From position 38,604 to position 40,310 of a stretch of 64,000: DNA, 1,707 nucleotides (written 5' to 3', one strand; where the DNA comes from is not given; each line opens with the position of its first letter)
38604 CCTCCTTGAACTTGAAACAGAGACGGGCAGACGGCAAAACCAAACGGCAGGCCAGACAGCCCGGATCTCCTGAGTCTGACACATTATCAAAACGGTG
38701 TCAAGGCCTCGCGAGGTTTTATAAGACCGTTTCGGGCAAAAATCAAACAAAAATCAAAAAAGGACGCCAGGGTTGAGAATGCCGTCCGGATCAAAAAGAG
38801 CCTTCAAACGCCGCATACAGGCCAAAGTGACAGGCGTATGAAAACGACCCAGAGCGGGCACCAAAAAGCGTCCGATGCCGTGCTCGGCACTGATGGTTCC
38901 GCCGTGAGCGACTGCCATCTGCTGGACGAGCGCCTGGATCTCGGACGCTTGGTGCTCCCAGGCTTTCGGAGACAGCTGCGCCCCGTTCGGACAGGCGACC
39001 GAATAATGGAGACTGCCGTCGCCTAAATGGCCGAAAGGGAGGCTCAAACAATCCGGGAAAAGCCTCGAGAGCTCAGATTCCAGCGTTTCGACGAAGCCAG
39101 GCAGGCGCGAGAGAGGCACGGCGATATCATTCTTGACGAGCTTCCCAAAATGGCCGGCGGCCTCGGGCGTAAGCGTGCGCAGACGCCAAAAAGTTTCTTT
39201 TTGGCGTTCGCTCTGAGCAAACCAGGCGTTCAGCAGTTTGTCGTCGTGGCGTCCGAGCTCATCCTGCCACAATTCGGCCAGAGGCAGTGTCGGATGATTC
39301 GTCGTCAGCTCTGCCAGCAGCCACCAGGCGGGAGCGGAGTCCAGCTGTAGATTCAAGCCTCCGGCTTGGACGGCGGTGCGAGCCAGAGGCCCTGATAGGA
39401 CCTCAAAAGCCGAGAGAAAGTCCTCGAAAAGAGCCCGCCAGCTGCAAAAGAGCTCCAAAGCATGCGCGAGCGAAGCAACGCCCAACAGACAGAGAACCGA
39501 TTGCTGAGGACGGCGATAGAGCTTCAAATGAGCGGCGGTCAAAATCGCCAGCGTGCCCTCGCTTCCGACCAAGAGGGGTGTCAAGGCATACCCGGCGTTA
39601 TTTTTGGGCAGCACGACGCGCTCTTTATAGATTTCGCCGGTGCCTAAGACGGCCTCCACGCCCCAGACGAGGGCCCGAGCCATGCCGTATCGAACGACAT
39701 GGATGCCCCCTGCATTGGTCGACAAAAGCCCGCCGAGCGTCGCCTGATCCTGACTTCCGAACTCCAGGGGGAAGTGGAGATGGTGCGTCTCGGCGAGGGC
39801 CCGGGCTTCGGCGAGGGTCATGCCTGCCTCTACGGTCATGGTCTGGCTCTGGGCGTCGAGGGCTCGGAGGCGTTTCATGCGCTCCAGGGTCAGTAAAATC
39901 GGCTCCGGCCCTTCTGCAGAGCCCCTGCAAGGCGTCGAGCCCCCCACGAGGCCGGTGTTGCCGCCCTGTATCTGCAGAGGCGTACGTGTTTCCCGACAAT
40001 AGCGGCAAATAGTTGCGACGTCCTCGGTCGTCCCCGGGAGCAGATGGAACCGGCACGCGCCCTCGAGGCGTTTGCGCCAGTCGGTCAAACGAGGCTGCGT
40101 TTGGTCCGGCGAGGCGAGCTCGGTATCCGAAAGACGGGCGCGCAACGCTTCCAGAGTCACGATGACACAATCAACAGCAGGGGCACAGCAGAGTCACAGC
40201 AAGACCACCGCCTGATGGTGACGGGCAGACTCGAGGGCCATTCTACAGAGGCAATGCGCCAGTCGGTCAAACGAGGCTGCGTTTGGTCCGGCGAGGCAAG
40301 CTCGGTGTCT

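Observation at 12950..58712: Window-wide pattern: multi-copy tandem arrays pinned to the start- or stop-codon region of intact genes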

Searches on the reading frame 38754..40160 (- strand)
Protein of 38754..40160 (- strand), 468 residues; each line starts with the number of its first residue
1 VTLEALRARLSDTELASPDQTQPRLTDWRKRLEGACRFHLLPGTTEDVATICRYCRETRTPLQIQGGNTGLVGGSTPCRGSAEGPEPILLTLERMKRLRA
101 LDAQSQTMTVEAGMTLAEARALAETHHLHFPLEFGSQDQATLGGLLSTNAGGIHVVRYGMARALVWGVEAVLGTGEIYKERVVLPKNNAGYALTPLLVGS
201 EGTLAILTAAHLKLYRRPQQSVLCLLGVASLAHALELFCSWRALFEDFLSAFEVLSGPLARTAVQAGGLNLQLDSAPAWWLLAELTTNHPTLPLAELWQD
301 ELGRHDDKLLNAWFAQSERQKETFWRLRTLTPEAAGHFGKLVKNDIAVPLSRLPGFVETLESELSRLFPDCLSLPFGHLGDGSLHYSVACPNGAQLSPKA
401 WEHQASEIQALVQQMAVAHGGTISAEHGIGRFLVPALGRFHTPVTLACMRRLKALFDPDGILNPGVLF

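Call 13: search_protein_families(library=pfam, proteins=[window:38754-40160:-])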
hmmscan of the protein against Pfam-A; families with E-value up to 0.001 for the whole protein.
window:38754-40160:- (468 aa): 2 families
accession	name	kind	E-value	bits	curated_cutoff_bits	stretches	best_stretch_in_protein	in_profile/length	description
PF02913.24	FAD-oxidase_C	-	5.2e-39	134.9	21.2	1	218-465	2-246/248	FAD linked oxidases, C-terminal domain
PF01565.28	FAD_binding_4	-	2.8e-31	108.5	26.4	1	40-178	5-136/139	FAD binding domain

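Call 25: find_related_loci(query=window:38754-40160:-, collection=metagenome_contigs, flank=10000)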
Query window:38754-40160:- (468 aa) in metagenome_contigs; peptide patterns used: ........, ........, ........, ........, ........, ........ (x = any residue, [..] = any of these).
181 stretches matched a pattern; 111 encode a relative of the query (tblastn E <= 1e-3); the best 80 are kept; 80 distinct loci.
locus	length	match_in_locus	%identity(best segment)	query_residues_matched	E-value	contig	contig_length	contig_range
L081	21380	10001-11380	41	3-465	5e-96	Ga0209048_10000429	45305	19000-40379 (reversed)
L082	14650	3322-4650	41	23-468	7e-94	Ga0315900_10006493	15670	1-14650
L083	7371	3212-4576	39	11-468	8e-92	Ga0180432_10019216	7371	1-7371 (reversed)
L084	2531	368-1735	40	9-465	5e-95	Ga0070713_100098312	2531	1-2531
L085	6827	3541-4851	40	25-465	3e-90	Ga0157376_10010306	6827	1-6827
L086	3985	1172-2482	41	25-465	4e-91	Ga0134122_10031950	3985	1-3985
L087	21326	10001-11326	40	17-465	3e-90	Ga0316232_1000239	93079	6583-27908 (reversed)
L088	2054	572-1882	41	25-465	1e-94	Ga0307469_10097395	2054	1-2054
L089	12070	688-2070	39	1-465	8e-90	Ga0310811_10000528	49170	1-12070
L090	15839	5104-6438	40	11-465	5e-90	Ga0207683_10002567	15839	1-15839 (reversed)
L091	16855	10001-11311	40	25-465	3e-89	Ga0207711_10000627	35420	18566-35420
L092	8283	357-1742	38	2-468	4e-89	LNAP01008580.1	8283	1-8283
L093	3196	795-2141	40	15-468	4e-90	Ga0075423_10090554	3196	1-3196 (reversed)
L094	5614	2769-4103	39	19-468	7e-89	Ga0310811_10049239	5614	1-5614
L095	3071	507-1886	39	3-465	6e-90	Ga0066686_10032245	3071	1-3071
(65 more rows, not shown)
